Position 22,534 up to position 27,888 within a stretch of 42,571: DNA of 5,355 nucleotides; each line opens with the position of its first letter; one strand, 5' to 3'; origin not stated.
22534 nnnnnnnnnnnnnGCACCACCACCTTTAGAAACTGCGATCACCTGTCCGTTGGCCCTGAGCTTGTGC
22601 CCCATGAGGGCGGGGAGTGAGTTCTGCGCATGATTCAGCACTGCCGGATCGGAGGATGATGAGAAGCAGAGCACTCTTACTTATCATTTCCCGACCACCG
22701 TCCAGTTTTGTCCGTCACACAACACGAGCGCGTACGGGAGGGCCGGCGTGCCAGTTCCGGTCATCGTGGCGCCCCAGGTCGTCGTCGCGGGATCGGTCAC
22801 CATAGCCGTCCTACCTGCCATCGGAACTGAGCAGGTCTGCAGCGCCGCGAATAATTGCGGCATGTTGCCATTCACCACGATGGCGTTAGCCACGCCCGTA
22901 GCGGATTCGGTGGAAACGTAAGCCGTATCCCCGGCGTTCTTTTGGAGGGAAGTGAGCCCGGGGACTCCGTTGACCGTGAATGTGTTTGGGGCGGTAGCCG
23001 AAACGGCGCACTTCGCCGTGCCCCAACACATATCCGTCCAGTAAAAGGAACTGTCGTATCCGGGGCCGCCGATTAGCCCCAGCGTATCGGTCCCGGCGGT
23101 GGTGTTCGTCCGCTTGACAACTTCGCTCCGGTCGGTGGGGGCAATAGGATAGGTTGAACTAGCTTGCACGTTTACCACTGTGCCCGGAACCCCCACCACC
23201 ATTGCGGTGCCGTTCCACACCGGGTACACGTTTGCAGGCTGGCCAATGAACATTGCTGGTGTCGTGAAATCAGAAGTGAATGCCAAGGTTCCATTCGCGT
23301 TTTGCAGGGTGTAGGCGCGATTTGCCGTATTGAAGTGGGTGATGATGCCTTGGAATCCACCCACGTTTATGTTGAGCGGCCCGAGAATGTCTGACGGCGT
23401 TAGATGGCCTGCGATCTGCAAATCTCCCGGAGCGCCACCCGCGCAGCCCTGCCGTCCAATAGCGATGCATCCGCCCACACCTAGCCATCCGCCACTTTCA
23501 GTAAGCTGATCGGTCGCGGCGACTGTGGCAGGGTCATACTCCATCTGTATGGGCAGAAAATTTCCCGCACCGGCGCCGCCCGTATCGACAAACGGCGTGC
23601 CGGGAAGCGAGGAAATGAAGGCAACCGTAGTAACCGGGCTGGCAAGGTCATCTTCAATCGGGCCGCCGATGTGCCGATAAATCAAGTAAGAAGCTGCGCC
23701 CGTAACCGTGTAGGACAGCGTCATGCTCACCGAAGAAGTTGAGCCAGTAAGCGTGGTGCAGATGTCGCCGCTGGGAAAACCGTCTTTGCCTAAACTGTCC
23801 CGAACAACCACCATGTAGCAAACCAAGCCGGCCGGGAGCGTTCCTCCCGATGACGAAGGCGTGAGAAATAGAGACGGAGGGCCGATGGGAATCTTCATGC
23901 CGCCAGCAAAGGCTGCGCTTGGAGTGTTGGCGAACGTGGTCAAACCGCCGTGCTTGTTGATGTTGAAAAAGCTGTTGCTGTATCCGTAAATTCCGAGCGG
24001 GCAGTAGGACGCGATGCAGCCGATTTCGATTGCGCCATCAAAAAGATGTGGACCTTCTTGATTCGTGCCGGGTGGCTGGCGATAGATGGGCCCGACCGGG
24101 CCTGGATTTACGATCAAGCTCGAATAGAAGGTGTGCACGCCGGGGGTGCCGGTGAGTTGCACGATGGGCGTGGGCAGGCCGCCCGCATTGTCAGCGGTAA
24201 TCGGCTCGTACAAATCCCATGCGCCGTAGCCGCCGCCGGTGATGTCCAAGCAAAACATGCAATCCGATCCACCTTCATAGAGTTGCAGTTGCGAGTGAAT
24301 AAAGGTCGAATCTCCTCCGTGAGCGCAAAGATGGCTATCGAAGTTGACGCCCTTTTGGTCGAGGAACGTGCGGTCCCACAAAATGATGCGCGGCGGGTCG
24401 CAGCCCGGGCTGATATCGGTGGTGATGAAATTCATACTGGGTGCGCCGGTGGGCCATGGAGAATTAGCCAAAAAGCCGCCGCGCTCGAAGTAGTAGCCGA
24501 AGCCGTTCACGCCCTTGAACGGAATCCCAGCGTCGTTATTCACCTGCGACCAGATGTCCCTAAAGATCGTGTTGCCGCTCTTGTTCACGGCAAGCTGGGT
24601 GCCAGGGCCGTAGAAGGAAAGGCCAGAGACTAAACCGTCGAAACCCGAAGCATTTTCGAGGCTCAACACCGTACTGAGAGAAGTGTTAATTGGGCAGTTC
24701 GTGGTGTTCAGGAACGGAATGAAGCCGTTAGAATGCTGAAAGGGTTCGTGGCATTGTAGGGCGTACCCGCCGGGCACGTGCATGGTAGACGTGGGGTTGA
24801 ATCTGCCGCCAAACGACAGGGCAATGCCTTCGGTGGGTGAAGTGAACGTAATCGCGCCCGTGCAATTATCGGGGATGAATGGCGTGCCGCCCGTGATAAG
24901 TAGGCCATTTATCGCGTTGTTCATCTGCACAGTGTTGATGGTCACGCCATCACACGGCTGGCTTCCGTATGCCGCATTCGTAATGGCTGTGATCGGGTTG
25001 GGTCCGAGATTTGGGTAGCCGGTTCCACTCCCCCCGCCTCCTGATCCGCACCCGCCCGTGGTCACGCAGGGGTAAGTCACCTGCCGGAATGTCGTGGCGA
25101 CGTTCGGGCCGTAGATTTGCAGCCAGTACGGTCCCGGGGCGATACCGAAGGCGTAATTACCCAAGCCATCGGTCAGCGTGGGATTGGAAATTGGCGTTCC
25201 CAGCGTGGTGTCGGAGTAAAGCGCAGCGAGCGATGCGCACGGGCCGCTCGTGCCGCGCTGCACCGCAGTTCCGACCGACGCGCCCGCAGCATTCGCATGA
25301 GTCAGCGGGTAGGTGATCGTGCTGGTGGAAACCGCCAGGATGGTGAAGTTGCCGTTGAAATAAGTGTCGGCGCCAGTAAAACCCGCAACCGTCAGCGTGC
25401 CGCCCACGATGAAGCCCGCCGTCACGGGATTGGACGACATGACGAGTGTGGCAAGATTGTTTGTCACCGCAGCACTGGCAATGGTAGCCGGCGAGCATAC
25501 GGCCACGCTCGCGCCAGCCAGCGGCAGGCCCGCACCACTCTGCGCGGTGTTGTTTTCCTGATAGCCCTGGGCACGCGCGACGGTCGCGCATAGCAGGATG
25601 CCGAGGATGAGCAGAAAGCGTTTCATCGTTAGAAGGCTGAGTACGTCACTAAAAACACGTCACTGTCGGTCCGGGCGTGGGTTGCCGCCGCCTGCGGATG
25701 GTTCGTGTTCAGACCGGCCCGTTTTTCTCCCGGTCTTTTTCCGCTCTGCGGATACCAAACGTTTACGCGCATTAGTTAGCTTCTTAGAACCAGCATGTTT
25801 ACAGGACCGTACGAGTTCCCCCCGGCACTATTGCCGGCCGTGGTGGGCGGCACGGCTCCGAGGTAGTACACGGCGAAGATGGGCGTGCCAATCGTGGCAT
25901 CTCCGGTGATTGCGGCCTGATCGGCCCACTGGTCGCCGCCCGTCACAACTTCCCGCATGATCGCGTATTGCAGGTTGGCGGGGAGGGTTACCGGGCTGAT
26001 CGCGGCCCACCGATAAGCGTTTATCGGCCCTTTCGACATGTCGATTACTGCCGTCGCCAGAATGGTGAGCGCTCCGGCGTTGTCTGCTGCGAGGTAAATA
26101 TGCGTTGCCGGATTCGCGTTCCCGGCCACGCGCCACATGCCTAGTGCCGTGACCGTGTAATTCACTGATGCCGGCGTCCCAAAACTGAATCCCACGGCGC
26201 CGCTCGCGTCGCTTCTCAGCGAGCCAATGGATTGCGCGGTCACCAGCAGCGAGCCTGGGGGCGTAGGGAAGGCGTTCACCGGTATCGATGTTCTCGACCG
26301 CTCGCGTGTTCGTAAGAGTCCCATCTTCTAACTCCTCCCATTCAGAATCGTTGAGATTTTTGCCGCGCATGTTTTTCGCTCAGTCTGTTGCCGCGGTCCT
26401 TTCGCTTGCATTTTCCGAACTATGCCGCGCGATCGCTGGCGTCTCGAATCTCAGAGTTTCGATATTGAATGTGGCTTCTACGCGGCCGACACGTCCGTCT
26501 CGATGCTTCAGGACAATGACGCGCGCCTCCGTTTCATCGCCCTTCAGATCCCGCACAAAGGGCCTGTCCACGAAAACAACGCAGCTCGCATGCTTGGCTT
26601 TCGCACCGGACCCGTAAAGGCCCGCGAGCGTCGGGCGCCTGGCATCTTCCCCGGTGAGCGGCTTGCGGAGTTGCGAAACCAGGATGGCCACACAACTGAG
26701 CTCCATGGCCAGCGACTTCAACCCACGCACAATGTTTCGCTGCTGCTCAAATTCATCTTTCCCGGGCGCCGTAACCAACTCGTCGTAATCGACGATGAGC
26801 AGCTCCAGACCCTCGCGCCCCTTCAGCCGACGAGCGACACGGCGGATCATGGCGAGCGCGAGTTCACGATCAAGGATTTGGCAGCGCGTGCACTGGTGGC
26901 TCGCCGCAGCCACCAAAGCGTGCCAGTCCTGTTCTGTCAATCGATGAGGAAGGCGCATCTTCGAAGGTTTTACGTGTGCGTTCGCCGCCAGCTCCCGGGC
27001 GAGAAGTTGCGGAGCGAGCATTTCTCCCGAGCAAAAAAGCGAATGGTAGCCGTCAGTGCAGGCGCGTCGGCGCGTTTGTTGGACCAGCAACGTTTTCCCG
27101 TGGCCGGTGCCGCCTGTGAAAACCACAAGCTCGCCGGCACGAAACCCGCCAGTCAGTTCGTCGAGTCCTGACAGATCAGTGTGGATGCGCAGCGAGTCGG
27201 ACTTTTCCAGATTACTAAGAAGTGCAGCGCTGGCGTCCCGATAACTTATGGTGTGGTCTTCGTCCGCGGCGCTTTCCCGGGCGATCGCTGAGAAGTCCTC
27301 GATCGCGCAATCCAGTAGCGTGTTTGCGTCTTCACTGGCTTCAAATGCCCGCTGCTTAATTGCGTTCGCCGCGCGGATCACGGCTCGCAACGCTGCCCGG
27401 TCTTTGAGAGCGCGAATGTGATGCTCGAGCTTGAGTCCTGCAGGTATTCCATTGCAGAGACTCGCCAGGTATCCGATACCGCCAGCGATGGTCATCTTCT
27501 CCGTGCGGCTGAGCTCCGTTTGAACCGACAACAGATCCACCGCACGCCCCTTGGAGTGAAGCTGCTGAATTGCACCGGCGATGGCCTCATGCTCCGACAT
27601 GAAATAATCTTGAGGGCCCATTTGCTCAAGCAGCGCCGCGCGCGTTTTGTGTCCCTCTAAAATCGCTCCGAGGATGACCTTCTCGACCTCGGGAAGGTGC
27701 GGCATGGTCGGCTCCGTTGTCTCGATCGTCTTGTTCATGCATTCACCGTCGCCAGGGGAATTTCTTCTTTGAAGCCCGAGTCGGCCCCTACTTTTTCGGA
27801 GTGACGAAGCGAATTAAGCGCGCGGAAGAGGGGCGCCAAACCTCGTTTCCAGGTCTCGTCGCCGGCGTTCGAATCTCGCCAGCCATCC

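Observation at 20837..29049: Compact leftward module: replication genes plus three large uncharacterised proteins, with no recognisable capsid, packaging or transfer genes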

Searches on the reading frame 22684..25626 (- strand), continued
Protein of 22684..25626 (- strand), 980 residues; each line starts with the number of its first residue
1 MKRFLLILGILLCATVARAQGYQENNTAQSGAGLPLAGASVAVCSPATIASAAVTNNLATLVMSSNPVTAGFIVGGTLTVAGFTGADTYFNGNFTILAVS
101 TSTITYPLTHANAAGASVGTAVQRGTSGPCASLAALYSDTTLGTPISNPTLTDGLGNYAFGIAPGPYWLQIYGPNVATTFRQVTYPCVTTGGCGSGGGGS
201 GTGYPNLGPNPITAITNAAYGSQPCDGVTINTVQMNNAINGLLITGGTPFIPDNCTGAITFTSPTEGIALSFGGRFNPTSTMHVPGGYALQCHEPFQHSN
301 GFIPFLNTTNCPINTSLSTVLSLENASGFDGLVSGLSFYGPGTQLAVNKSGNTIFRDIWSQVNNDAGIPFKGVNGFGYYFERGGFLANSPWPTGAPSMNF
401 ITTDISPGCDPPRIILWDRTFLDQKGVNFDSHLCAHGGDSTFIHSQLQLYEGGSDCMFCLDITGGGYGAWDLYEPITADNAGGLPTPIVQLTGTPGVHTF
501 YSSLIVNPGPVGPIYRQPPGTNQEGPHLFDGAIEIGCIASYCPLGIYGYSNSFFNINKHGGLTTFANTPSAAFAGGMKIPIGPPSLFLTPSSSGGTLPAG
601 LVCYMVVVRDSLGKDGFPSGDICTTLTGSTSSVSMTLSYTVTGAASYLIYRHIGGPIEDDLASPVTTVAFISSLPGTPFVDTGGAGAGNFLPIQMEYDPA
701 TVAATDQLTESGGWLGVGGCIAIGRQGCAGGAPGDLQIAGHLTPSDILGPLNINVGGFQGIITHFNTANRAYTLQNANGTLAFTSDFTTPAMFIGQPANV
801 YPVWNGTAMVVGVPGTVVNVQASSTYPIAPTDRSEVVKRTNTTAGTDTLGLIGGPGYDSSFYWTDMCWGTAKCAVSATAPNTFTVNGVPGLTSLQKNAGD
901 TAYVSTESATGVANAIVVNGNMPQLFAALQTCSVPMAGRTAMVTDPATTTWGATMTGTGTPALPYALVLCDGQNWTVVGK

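Call 63: search_protein_families(library=pfam, proteins=[L023:9779-13783:+, L033:9812-14014:+, L030:9818-13639:+, L036:9621-13181:+, L024:9998-13387:+, L026:9935-12565:+, L045:9884-13183:+, L031:6637-10641:+], max_evalue=0.01)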
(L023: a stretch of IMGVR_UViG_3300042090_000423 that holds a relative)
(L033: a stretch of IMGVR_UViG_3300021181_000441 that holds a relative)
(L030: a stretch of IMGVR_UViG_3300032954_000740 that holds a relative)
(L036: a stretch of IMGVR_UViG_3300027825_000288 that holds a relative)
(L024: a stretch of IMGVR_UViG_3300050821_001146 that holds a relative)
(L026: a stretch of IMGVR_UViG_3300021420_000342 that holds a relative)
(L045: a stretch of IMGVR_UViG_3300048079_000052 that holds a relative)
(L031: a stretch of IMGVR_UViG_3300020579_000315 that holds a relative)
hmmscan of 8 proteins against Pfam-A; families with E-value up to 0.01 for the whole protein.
L023:9779-13783:+ (1335 aa): 0 families

L033:9812-14014:+ (1401 aa): 0 families

L030:9818-13639:+ (1274 aa): 1 family
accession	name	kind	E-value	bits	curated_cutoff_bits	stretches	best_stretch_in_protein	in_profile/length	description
PF24146.1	K1-lyase_C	-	9.2e-05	23.3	27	1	1201-1256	10-55/70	K1 capsule-specific polysaccharide lyase, C-terminal domain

L036:9621-13181:+ (1187 aa): 0 families

L024:9998-13387:+ (1130 aa): 0 families

L026:9935-12565:+ (877 aa): 0 families

L045:9884-13183:+ (1100 aa): 0 families

L031:6637-10641:+ (1335 aa): 0 families
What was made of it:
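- One family member has a weak K1-lyase_C hit (call 63).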

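Call 91: search_protein_families(library=phrogs, proteins=[L003:4596-6011:+], max_evalue=0.01)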
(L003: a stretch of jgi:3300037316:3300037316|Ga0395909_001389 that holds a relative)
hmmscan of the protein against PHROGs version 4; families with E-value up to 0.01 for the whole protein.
L003:4596-6011:+ (471 aa): 0 families

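Call 99: search_protein_families(library=ncbifam, proteins=[window:22684-25626:-], max_evalue=0.1)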
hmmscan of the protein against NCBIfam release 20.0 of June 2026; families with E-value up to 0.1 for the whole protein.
window:22684-25626:- (980 aa): 0 families

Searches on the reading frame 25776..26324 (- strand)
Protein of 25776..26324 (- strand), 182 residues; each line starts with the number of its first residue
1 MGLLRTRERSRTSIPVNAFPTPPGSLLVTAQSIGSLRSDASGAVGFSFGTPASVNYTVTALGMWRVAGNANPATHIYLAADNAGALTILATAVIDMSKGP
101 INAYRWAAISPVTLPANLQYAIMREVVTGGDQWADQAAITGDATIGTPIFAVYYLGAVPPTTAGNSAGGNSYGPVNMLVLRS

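Call 5: search_protein_families(library=pfam, proteins=[window:25776-26324:-], max_evalue=0.1)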
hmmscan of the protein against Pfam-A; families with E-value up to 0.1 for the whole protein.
window:25776-26324:- (182 aa): 0 families

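Call 6: search_protein_families(library=phrogs, proteins=[window:25776-26324:-], max_evalue=0.1)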
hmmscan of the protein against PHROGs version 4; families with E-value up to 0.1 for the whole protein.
window:25776-26324:- (182 aa): 0 families

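Call 20: find_homologous_proteins(query=window:25776-26324:-)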
Query window:25776-26324:- (182 aa): 1 proteins with E <= 0.001 among 247 candidates.
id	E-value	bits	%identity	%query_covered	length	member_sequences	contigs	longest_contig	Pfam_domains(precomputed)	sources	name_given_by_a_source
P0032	3.3e-110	384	99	100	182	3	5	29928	-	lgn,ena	-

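Call 25: find_encoding_contigs(protein=P0032, flank=10000, max_places=5)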
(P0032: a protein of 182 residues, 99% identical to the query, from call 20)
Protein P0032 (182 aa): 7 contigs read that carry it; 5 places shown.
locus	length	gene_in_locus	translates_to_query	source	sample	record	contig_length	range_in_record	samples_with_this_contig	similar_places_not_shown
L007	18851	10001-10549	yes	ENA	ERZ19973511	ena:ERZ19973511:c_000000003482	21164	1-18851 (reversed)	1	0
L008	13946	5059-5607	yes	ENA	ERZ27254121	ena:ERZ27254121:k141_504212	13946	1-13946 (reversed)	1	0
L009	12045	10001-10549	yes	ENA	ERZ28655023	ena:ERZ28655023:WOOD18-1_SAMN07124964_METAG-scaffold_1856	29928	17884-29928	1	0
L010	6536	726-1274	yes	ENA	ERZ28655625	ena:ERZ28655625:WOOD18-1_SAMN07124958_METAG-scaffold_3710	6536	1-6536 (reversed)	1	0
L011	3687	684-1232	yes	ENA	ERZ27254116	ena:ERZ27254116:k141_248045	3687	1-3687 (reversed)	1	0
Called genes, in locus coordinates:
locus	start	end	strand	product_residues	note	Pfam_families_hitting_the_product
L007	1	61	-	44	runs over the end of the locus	-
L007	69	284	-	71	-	-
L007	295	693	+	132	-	-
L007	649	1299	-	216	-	PF00239:Resolvase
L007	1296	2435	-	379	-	PF00589:Phage_integrase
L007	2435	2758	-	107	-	-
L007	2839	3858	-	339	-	PF00589:Phage_integrase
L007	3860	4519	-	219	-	-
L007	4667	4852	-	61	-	-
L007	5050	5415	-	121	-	-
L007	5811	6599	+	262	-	-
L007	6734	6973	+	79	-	-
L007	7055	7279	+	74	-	-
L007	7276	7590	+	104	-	PF22324:HTH_91 (faint), PF14090:HTH_39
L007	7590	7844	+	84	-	-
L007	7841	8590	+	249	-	-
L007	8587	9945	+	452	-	PF00772:DnaB, PF03796:DnaB_C, PF13481:AAA_25 (weak), PF06745:ATPase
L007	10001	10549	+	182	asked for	-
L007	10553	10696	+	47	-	-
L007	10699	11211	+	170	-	-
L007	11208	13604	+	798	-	-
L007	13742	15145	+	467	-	-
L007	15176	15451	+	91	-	PF12728:HTH_17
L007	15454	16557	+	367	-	PF00589:Phage_integrase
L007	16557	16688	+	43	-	-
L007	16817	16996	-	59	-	-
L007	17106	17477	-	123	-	PF00892:EamA (weak)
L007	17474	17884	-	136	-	-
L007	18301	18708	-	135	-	PF19649:DUF6152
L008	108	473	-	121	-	-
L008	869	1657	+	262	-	-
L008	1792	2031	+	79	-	-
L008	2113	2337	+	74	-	-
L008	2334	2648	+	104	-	PF22324:HTH_91 (faint), PF14090:HTH_39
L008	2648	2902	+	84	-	-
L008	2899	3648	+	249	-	-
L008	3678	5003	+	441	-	PF00772:DnaB, PF13481:AAA_25 (weak), PF03796:DnaB_C, PF06745:ATPase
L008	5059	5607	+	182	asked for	-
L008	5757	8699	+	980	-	-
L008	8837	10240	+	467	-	-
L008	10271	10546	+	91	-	PF12728:HTH_17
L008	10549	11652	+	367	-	PF00589:Phage_integrase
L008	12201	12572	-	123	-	PF00892:EamA (weak)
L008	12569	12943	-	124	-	-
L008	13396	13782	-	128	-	PF19649:DUF6152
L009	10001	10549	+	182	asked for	-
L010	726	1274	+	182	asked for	-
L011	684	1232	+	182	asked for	-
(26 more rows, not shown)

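Call 49: search_protein_representatives(protein=window:25776-26324:-)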
Query: 182 residues. Proteins with E-value up to 0.001 (for the whole library): 864; up to 1e-10: 228; up to 1e-30: 16. The best 150 are listed.
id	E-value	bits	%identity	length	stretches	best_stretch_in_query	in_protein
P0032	1.1e-110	383.6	99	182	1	1-182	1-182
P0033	1.7e-97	340.6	32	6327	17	13-176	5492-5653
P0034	1.5e-57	210.6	35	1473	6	26-155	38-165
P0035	6.1e-55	202.1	33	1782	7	20-179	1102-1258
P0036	1.7e-44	168.0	31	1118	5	28-178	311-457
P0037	5.6e-36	140.4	35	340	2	18-177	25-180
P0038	1.8e-33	132.2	31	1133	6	19-177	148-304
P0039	3.5e-33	131.2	34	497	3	15-177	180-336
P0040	3.7e-33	131.2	33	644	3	21-177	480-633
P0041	6.1e-33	130.5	32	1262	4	25-177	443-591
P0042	1.3e-32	129.4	35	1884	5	32-178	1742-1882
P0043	2.1e-32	128.7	34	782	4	22-176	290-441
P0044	3.0e-32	128.2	33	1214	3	15-176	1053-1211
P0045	1.3e-31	126.1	34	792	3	19-178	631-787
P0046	1.5e-31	125.9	31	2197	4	29-159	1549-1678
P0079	3.0e-20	89.1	39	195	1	20-175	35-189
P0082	4.7e-20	88.5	47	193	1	16-178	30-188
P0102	1.2e-17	80.7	43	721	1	13-177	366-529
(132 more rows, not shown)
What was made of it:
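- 25776..26324 (-): p182: stand-alone DUF4082-type (choice-of-anchor-like) domain, no signal peptide. 864 hits at E<=0.001; the domain is repeated up to 17 times in giant proteins (call 49).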

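Call 51: search_protein_families(library=pfam, proteins=[P0034, P0037, P0039, P0082, P0079, P0102, P0043], max_evalue=0.01)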
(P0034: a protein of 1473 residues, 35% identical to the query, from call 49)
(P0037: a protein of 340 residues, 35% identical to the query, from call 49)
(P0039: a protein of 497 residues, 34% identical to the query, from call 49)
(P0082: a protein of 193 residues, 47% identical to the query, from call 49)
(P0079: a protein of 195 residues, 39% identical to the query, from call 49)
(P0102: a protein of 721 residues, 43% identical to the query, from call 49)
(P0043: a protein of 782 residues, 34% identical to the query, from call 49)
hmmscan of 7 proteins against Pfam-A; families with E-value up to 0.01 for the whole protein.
P0034 (1473 aa): 3 families
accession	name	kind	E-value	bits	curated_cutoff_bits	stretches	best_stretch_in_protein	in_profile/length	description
PF17957.7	Big_7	-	4.9e-33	114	24.1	4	974-1043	1-70/70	Bacterial Ig domain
PF19077.6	Big_13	-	6.3e-06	27.1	27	0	236-286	49-100/102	Bacterial Ig-like domain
PF00756.26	Esterase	-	0.00078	19.7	22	0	618-648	125-155/251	Putative esterase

P0037 (340 aa): 1 family
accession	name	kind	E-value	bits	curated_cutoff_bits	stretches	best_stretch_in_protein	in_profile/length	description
PF13313.11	DUF4082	-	2.5e-07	31.2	28.4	1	48-159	12-126/143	Domain of unknown function (DUF4082)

P0039 (497 aa): 1 family
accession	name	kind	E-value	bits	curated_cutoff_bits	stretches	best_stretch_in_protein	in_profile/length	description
PF04527.17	Retinin_C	-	0.00063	20.4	22.2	0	399-421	27-49/63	Drosophila Retinin like protein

P0082 (193 aa): 1 family
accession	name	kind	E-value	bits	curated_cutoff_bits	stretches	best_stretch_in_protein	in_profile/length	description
PF13313.11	DUF4082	-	1.1e-06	29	28.4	1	57-142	16-99/143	Domain of unknown function (DUF4082)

P0079 (195 aa): 1 family
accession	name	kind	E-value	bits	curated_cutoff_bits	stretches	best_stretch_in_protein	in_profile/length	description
PF13313.11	DUF4082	-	1.7e-06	28.5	28.4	1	58-169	15-116/143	Domain of unknown function (DUF4082)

P0102 (721 aa): 1 family
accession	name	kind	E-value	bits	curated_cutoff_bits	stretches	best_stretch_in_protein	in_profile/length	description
PF13313.11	DUF4082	-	4.9e-09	36.7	28.4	1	397-522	17-134/143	Domain of unknown function (DUF4082)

P0043 (782 aa): 1 family
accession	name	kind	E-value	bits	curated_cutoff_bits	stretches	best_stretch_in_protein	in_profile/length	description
PF00041.27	fn3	-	0.00075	20.1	25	1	47-117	14-80/84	Fibronectin type III domain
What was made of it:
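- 25776..26324 (-): Homologues pass the PF13313 gathering score (call 51).
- On DUF4082 (PF13313) (for p182): Homologues P0037, P0079, P0082 and P0102, at 35-47% identity, pass the threshold (calls 49, 51)
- Closest known: DUF4082. Same: Several of these homologues pass the PF13313 threshold (calls 49, 51).
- Checked: The protein itself misses PF13313, but four of seven homologues tested pass its gathering score (calls 49, 51).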

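Call 99: search_protein_families(library=ncbifam, proteins=[window:25776-26324:-], max_evalue=0.1)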
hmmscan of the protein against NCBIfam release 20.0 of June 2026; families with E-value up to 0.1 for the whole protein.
window:25776-26324:- (182 aa): 1 family
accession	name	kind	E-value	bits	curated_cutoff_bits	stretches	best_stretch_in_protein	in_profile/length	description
NF041539.1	choice_anch_R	domain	0.00069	19.6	30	1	40-142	16-125/155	choice-of-anchor R domain-containing protein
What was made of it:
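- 25776..26324 (-): Weak NF041539 hit, E 7e-4 (call 99).
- DUF4082 and choice-of-anchor domains are typical of giant surface proteins (calls 49, 51, 99).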

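Call 100: search_protein_families(library=pfam, proteins=[L007:5811-6599:+, L007:6734-6973:+, L007:7055-7279:+, L007:3860-4519:-, L007:4667-4852:-], max_evalue=0.1)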
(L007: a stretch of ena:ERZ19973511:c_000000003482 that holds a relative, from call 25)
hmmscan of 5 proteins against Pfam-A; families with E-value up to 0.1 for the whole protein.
L007:5811-6599:+ (262 aa): 0 families

L007:6734-6973:+ (79 aa): 3 families
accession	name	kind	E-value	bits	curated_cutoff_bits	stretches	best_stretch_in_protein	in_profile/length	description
PF13560.12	HTH_31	-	0.00082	20.1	27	1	18-53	19-55/64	Helix-turn-helix domain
PF01381.28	HTH_3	-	0.0097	16.4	23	1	19-59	15-55/55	Helix-turn-helix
PF05339.17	DUF739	-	0.077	13.6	27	1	11-45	14-48/69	Protein of unknown function (DUF739)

L007:7055-7279:+ (74 aa): 0 families

L007:3860-4519:- (219 aa): 1 family
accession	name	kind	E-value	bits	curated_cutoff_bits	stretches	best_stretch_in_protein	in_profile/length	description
PF21096.2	RecA_C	-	0.0059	17.2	27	1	99-148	6-54/57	RecA C-terminal domain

L007:4667-4852:- (61 aa): 0 families

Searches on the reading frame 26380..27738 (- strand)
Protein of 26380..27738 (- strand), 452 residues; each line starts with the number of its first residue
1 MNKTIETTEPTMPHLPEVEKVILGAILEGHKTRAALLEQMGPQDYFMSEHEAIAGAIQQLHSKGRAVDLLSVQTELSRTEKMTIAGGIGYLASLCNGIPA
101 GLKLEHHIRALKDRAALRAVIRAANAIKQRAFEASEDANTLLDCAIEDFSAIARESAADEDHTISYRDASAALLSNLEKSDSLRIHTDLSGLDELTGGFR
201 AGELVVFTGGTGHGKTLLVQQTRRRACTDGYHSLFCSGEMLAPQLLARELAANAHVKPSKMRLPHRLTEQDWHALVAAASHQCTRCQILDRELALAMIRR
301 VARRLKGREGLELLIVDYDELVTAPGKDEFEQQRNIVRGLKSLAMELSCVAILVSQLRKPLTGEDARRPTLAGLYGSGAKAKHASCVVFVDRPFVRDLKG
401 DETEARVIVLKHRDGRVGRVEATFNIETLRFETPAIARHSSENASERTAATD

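Call 5: search_protein_families(library=pfam, proteins=[window:26380-27738:-], max_evalue=0.1)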
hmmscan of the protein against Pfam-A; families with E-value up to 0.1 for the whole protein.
window:26380-27738:- (452 aa): 6 families
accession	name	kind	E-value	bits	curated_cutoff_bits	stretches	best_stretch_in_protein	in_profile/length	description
PF03796.21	DnaB_C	-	7.6e-44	150.4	27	1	185-432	2-254/255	DnaB-like helicase C terminal domain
PF00772.26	DnaB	-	1.4e-17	64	23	1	12-113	2-103/103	DnaB-like helicase N terminal domain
PF06745.19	ATPase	-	1e-09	38.5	26.6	1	186-427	2-220/231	KaiC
PF13481.12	AAA_25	-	1.3e-06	28.6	27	1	188-359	18-192/195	AAA domain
PF13401.12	AAA_22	-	0.00059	20.6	27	1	204-288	7-84/130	AAA domain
PF01695.23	IstB_IS21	-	0.0077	16.2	24.1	1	202-247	92-137/238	IstB-like ATP binding protein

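Call 6: search_protein_families(library=phrogs, proteins=[window:26380-27738:-], max_evalue=0.1)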
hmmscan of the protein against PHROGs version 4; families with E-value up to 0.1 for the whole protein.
window:26380-27738:- (452 aa): 6 families
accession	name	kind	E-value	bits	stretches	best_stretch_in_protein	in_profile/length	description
phrog_19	-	DNA, RNA and nucleotide metabolism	9.9e-64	217.3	1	6-435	151-582/621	DnaB-like replicative helicase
phrog_239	-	DNA, RNA and nucleotide metabolism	1.9e-29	104.2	1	136-437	290-602/801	DNA primase/helicase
phrog_243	-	DNA, RNA and nucleotide metabolism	7.8e-20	72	1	189-434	22-268/273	DnaB-like replicative helicase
phrog_11530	-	unknown function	7.7e-13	49.7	1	292-435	13-160/184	-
phrog_23150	-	unknown function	6.5e-05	23.6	1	102-220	89-212/217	-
phrog_5482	-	unknown function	0.00033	20.5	1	199-402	49-259/341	-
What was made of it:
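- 26380..27738 (-): DnaB-type replicative helicase, 452 aa. PF03796 E 7.6e-44; PF00772 E 1.4e-17; phrog_19 E 9.9e-64 (calls 5, 6)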
